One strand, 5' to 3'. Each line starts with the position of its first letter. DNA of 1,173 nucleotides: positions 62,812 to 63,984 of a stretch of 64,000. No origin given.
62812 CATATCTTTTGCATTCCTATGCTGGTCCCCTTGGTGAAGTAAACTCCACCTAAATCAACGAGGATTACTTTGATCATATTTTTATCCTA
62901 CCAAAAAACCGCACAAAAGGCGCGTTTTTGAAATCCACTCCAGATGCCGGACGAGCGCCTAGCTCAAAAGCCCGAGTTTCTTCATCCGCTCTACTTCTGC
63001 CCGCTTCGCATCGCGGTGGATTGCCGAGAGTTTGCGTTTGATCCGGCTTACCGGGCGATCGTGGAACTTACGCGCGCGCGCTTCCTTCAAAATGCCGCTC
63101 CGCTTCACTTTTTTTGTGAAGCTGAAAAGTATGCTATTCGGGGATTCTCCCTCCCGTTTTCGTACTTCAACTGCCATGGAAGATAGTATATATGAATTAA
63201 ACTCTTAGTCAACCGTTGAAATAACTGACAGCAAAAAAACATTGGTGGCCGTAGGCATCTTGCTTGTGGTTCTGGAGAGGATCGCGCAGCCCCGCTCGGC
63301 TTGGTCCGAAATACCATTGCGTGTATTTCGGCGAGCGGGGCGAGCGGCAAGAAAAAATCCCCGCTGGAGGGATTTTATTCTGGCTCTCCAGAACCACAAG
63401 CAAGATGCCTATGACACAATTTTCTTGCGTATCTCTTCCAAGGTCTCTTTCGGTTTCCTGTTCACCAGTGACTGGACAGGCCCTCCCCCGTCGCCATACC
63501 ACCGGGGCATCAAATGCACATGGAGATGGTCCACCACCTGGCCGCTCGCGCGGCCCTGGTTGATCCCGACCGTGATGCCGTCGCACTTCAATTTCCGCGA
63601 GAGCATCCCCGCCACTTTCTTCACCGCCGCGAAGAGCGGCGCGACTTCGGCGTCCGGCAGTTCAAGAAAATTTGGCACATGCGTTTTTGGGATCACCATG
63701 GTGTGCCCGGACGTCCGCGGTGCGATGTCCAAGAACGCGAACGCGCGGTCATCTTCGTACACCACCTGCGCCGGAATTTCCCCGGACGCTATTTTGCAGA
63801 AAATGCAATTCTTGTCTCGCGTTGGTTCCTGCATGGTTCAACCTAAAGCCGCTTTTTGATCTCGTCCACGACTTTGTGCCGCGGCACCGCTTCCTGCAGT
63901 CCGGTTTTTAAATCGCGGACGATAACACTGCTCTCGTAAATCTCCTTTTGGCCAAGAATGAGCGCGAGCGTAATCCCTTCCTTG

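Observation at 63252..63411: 160-bp element with 28-bp perfect terminal inverted repeats between the HIT gene and rpsU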

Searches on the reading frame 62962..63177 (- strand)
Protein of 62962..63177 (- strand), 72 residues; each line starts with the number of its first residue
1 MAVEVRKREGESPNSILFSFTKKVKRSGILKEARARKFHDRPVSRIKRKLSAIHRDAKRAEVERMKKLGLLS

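Call 14: find_encoding_contigs(protein=window:62962-63177:-, flank=4000, max_places=10)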
Protein window:62962-63177:- (72 aa): 21 contigs read that carry it; 4 places shown.
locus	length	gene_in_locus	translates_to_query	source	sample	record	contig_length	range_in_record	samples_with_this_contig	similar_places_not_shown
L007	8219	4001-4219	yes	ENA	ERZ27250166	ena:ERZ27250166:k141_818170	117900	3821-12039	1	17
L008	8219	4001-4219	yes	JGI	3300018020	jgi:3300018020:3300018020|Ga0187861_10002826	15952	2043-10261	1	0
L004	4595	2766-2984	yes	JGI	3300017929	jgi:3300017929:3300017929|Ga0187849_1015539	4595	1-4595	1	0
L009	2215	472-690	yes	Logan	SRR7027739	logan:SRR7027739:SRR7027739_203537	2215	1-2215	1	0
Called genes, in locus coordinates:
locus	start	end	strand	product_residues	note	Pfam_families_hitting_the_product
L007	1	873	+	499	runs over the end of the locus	PF11104:PilM_2 (weak)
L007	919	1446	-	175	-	PF01195:Pept_tRNA_hydro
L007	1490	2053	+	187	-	PF10502:Peptidase_S26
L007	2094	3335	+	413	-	PF13393:tRNA-synt_His, PF00587:tRNA-synt_2b, PF03129:HGTP_anticodon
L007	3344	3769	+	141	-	PF11969:DcpS_C, PF01230:HIT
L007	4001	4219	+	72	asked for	PF01165:Ribosomal_S21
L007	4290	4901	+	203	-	PF00702:Hydrolase, PF13419:HAD_2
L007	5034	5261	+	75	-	-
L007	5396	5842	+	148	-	PF09424:YqeY, PF02637:GatB_Yqey (faint)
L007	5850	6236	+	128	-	PF02130:YbeY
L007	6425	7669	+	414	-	PF11104:PilM_2 (faint), PF02491:SHS2_FTSA, PF06723:MreB_Mbl, PF14450:FtsA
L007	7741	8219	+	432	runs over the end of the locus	PF00091:Tubulin, PF12327:FtsZ_C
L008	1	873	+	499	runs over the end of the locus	PF11104:PilM_2 (weak)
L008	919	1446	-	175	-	PF01195:Pept_tRNA_hydro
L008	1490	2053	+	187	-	PF10502:Peptidase_S26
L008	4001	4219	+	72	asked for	PF01165:Ribosomal_S21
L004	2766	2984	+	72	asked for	PF01165:Ribosomal_S21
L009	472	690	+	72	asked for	PF01165:Ribosomal_S21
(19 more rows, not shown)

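Call 39: find_homologous_proteins(query=window:62962-63177:-, max_evalue=1e-15)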
Query window:62962-63177:- (72 aa): 175 proteins with E <= 1e-15 among 178 candidates; the best 120 are listed.
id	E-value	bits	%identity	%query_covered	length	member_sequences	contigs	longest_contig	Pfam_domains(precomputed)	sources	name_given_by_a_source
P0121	1.8e-34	134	97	100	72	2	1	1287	PF01165.26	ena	-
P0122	2.2e-34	133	94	100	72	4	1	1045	PF01165.26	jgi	-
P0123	1.0e-31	125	86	99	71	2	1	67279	PF01165.26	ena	-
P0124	2.3e-31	124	83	99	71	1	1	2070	PF01165.26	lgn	-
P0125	3.4e-31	123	86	99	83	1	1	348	PF01165.26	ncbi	-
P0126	3.5e-31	123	89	99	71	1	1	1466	PF01165.26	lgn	-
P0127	8.5e-31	122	82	100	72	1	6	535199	PF01165.26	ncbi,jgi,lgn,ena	ncbi:MAG: 30S ribosomal protein S21 [Minisyncoccia bacterium]|jgi:ribosomal protein S21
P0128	1.7e-30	121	86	99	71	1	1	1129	PF01165.26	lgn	-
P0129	2.7e-30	121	82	100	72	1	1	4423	PF01165.26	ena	-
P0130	3.1e-30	120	86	99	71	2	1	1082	PF01165.26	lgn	-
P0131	4.0e-30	120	82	100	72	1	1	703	PF01165.26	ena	-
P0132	1.6e-29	118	83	99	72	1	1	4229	PF01165.26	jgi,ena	-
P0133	1.7e-29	118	83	99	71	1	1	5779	PF01165.26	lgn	-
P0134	2.5e-29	118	85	99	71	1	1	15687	PF01165.26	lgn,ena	-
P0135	2.7e-29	117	83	99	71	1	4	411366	PF01165.26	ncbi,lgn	-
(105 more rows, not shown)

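Call 40: find_encoding_contigs(protein=P0121, flank=2000, max_places=5)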
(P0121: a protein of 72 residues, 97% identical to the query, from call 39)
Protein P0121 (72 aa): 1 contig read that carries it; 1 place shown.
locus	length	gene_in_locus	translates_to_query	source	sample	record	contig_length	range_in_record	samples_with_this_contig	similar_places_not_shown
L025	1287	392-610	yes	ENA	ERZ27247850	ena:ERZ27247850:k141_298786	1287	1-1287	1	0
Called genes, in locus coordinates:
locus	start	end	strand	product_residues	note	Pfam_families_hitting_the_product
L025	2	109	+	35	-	?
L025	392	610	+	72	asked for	PF01165:Ribosomal_S21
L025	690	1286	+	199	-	?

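Call 41: find_encoding_contigs(protein=P0122, flank=2000, max_places=5)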
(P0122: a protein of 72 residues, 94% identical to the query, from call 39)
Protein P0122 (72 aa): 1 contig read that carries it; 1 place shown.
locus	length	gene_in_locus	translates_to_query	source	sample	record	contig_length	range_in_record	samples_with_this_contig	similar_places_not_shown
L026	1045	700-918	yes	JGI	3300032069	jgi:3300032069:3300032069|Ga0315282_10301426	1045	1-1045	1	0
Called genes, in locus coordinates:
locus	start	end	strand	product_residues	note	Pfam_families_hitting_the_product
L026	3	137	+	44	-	?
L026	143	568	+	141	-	PF11969:DcpS_C, PF01230:HIT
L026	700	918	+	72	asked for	PF01165:Ribosomal_S21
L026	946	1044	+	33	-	?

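Call 52: find_encoding_contigs(protein=P0123, flank=2500, max_places=4)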
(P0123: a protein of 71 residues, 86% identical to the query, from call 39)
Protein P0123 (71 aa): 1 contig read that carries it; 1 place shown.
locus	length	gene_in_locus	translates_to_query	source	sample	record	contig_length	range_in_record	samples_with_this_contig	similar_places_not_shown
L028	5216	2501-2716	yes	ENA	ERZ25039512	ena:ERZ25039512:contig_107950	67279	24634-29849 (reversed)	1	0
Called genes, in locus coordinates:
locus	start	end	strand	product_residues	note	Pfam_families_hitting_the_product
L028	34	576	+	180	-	PF10502:Peptidase_S26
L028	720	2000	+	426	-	PF13393:tRNA-synt_His, PF00587:tRNA-synt_2b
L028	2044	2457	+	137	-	PF11969:DcpS_C, PF01230:HIT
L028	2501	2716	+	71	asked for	PF01165:Ribosomal_S21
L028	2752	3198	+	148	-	PF09424:YqeY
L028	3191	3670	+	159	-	PF02130:YbeY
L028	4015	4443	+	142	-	PF01797:Y1_Tnp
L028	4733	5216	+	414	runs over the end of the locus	PF11104:PilM_2 (faint), PF02491:SHS2_FTSA, PF06723:MreB_Mbl (weak), PF14450:FtsA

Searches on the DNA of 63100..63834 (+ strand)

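Call 5: search_rna_families(source=window, start=63100, end=63500, threshold=evalue, max_evalue=10, show_alignments=3)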
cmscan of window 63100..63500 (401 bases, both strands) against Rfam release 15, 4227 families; matches with E-value up to 10: 3.
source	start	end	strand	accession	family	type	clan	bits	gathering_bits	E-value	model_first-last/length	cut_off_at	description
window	63317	63375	+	RF02236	asX2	Gene; sRNA;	-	12.9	70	6.2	1-87/87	no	Xanthomonas sRNA asX2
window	63350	63402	-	RF02399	NsiR1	Gene; sRNA;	-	12.5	39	8.7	1-60/60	no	Nitrogen stress-induced RNA 1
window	63100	63176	-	RF01966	RMST_5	Gene; lncRNA;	-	11.1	58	9.8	1-79/128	3'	Rhabdomyosarcoma 2 associated transcript conserved region 5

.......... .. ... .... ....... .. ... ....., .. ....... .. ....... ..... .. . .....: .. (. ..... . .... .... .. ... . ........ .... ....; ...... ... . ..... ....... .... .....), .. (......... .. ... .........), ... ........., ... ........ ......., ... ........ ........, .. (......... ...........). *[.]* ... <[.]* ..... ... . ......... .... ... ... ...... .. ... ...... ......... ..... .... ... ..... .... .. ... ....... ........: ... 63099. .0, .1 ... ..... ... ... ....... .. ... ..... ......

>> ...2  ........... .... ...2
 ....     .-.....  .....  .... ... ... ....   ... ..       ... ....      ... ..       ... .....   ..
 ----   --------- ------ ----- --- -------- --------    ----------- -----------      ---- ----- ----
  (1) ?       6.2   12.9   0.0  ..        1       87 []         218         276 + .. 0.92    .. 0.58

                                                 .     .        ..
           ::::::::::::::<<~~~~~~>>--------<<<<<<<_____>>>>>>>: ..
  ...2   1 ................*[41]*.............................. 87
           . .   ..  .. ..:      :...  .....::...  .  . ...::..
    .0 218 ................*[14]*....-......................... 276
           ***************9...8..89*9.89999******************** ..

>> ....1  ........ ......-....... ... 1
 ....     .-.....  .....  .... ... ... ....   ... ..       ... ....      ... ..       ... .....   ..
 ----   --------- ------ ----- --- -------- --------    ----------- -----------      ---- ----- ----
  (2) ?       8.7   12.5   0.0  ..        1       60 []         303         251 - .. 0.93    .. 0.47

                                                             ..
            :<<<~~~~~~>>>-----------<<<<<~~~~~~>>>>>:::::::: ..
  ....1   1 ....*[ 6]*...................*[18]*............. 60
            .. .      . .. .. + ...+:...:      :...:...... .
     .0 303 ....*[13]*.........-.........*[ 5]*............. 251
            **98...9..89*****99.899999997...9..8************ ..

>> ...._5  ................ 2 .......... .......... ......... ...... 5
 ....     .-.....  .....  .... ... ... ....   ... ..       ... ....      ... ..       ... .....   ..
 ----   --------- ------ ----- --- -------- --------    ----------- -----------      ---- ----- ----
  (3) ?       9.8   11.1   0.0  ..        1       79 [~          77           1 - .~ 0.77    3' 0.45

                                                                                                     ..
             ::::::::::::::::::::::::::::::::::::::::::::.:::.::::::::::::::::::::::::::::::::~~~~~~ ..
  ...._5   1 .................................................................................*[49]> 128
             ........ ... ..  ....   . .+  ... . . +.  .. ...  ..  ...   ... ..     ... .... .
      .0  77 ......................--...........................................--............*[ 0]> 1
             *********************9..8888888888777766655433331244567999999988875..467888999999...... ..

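Call 55: search_dna_similar(query=window:63240-63425:+, collection=plasmids, mode=distant, max_evalue=0.01)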
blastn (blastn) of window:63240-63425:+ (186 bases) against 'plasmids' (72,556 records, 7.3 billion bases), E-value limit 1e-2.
No match.

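Call 56: search_dna_similar(query=window:63240-63425:+, collection=phages, mode=distant, max_evalue=0.01)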
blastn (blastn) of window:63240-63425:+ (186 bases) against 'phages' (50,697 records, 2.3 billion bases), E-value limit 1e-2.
No match.

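Call 66: search_rna_families(source=L012, start=3380, end=3680, threshold=evalue, max_evalue=10)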
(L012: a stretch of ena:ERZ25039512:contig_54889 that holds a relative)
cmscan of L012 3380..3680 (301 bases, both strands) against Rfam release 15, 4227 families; matches with E-value up to 10: 1.
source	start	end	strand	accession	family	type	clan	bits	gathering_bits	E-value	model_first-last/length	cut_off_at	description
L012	3616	3674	-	RF03347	mir-2816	Gene; miRNA;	-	14.1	49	4.7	1-74/74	no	mir-2816 microRNA precursor family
